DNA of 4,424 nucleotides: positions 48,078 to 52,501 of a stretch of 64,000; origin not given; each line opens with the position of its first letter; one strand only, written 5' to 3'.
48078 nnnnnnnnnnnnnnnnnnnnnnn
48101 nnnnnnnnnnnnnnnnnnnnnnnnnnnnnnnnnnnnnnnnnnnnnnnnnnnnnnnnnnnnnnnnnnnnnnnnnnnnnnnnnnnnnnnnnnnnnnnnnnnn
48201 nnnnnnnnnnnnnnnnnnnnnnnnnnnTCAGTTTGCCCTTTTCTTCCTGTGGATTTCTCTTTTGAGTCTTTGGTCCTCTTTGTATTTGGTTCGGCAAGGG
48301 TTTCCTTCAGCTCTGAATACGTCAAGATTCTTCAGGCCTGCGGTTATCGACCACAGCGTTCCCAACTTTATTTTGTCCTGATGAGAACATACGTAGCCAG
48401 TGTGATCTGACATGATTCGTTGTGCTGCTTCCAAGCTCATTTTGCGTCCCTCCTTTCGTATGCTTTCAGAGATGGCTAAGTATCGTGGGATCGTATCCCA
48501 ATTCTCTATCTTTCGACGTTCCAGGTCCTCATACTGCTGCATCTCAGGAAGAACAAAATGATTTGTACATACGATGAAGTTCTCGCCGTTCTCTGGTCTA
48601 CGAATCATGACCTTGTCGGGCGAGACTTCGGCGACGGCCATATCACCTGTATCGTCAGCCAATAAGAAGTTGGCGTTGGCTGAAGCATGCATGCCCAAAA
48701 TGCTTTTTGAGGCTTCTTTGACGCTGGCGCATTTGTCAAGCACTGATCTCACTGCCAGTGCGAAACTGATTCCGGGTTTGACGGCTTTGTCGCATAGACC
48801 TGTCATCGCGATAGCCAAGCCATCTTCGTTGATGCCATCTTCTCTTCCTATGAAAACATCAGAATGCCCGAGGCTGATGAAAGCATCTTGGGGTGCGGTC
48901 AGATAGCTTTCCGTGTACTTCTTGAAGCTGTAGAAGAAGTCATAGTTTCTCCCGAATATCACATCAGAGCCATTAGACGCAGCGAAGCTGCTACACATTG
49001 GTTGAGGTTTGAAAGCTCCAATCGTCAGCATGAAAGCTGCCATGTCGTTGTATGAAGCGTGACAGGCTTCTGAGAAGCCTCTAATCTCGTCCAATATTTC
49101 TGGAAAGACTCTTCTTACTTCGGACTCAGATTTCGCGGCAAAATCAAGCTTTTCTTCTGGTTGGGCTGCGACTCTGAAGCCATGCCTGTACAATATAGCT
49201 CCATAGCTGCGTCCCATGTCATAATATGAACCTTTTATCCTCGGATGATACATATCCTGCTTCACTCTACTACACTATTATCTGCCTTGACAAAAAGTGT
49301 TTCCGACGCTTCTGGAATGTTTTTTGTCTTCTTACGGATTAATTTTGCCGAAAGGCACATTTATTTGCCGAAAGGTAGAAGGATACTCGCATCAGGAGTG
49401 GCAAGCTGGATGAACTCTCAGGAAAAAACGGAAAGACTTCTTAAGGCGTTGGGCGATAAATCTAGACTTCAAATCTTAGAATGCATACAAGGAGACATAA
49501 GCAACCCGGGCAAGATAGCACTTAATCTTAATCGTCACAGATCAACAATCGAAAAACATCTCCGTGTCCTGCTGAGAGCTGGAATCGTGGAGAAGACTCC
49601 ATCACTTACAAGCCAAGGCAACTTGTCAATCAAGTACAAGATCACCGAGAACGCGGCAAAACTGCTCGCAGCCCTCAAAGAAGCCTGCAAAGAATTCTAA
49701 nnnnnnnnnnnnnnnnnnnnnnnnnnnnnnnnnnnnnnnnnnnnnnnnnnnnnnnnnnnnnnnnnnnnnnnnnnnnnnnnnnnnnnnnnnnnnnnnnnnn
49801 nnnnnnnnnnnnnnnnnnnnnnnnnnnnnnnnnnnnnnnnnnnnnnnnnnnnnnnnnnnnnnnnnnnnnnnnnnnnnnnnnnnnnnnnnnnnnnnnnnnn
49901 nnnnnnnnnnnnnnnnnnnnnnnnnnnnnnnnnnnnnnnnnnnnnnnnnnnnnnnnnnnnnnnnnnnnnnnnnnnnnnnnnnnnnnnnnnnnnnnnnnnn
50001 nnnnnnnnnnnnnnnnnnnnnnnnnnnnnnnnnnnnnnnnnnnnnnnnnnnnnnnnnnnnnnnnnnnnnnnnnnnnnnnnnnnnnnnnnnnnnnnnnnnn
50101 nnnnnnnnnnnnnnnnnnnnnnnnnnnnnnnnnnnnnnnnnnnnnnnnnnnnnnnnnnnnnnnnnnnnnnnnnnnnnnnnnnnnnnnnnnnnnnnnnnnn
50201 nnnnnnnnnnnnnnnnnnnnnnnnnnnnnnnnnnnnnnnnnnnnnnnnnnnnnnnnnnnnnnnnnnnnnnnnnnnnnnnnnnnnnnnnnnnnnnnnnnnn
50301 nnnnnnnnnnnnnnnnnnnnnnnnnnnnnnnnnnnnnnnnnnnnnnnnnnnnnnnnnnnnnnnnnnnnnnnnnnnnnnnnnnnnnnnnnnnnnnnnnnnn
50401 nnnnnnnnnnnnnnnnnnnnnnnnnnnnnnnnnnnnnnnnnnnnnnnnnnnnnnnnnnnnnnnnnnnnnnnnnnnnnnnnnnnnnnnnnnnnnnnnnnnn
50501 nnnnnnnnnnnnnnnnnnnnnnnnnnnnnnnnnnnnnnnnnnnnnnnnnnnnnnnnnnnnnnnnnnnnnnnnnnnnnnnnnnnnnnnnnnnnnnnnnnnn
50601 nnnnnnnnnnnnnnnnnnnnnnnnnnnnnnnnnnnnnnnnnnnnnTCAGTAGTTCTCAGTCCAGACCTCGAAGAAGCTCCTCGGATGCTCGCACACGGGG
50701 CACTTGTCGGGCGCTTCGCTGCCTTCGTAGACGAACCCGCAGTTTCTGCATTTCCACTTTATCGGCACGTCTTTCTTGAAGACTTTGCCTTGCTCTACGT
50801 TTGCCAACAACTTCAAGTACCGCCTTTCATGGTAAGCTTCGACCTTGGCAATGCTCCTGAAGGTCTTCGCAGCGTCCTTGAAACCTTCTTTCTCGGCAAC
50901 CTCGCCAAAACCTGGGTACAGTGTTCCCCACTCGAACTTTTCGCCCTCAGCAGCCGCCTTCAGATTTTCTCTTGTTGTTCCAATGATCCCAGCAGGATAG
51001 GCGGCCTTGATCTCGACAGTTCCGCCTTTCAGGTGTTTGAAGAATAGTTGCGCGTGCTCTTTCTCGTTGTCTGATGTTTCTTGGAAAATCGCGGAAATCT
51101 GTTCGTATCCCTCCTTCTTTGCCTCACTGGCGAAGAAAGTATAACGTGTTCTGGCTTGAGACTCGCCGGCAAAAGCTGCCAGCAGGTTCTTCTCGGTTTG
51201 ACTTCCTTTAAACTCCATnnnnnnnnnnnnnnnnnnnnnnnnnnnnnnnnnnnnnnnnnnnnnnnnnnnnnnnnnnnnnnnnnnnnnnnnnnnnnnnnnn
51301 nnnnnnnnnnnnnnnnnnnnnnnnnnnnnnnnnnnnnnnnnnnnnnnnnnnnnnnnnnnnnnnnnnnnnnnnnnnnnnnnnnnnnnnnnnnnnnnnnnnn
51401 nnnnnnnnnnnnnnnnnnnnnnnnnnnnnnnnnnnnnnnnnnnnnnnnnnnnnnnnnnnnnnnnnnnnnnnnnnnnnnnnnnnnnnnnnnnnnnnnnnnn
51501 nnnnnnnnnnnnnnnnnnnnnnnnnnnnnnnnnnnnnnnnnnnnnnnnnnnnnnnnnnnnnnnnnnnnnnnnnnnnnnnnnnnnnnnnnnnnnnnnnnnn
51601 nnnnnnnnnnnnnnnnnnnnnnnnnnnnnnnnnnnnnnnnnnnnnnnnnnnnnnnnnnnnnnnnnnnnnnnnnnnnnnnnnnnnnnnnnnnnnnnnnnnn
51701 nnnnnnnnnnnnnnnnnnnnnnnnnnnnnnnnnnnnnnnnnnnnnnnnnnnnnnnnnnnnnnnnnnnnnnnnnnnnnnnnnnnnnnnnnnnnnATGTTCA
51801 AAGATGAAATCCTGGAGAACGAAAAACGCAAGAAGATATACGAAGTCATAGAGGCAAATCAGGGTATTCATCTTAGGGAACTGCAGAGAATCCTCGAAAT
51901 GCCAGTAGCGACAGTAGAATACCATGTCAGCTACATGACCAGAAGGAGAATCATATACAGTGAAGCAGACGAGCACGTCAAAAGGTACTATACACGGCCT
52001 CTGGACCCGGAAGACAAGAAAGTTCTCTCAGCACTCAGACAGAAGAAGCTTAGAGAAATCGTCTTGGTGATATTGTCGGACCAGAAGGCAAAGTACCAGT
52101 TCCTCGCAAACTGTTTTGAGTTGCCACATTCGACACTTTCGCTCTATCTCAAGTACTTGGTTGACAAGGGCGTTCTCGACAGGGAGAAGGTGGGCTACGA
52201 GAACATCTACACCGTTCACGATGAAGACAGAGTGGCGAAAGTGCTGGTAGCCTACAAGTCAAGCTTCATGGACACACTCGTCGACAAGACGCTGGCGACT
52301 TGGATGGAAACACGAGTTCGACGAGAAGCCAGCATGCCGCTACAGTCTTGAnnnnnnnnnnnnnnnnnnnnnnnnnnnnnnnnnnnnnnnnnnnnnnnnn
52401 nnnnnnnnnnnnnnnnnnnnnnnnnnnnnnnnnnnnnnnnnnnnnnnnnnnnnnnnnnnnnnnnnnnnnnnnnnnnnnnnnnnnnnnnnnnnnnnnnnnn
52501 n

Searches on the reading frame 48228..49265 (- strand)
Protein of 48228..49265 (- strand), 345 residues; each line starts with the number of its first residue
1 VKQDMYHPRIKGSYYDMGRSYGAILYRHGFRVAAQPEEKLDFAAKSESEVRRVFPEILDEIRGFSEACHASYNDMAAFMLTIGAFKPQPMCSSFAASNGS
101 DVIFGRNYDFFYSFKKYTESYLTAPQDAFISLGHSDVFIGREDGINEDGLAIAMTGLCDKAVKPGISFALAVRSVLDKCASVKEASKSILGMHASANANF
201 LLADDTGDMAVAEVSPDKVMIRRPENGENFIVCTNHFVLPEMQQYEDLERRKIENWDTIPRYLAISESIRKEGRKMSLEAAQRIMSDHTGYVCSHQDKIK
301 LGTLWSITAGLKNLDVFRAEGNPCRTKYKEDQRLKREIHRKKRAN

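Call 73: search_protein_families(library=pfam, proteins=[window:48228-49265:-], max_evalue=0.0001)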
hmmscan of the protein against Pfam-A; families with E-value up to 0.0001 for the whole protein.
window:48228-49265:- (345 aa): 2 families
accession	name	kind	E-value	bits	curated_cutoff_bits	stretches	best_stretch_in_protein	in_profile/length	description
PF03417.21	AAT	-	6e-33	114.9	23.2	1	99-322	4-222/225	Acyl-coenzyme A:6-aminopenicillanic acid acyl-transferase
PF02275.23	CBAH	-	2.4e-05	24.6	20.4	1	95-225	22-159/316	Linear amide C-N hydrolases, choloylglycine hydrolase family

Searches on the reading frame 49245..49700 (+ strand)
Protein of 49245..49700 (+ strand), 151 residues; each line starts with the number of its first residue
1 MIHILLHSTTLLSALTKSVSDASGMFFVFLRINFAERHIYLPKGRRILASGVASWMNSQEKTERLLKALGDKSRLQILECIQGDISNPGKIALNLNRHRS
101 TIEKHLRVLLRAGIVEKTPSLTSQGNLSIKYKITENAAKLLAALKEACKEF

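Call 73: search_protein_families(library=pfam, proteins=[window:49245-49700:+], max_evalue=0.0001)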
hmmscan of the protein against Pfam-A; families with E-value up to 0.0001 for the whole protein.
window:49245-49700:+ (151 aa): 2 families
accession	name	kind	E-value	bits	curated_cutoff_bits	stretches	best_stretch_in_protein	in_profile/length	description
PF12840.13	HTH_20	-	4.4e-06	27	27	1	69-117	1-50/51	Helix-turn-helix domain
PF01022.26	HTH_5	-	2.7e-05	24.4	22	1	71-117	1-47/47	Bacterial regulatory protein, arsR family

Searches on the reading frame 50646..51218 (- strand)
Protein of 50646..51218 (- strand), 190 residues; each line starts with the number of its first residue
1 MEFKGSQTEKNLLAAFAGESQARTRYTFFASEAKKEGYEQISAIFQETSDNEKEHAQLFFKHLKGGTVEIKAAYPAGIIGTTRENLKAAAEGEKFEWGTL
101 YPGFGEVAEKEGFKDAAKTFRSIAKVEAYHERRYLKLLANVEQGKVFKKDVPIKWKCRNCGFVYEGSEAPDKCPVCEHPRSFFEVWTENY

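Call 73: search_protein_families(library=pfam, proteins=[window:50646-51218:-], max_evalue=0.0001)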
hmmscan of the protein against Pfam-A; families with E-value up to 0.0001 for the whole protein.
window:50646-51218:- (190 aa): 4 families
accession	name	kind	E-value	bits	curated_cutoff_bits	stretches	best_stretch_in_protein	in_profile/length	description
PF02915.23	Rubrerythrin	-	8.6e-32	110.8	22.8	1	10-138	1-137/137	Rubrerythrin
PF21349.2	RUBY_RBDX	-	7.5e-15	54.5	26.5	1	155-184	1-30/30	Rubrerythrin, rubredoxin-like domain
PF00210.30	Ferritin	-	8.8e-07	29.4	24.5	1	10-142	2-140/142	Ferritin-like domain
PF23458.2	DUF7130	-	2.1e-06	28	35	1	140-188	40-88/89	Domain of unknown function (DUF7130)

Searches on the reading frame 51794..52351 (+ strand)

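Call 73: search_protein_families(library=pfam, proteins=[window:51794-52351:+], max_evalue=0.0001)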
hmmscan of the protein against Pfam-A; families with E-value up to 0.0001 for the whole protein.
window:51794-52351:+ (185 aa): 6 families
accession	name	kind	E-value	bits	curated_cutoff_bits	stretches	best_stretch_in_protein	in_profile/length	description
PF24266.1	HTH_HVO_0163_N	-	1.9e-09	37.9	31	1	9-78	1-70/70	HVO_0163, N-terminal HTH domain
PF12802.13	MarR_2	-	3.8e-07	30.6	27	0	18-64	13-60/61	MarR family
PF13412.12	HTH_24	-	3.6e-06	26.9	21.9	1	9-51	2-44/48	Winged helix-turn-helix DNA-binding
PF21248.3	SoFic-like_C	-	1.6e-05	25.5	27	1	87-140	19-72/76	Protein adenylyltransferase SoFic-like, C-terminal domain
PF03965.22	Penicillinase_R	-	3.7e-05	24.5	22.6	0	105-164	28-89/115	Penicillinase repressor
PF08784.17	RPA_C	-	4.1e-05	24.7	22.6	0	17-61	62-106/106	Replication protein A C terminal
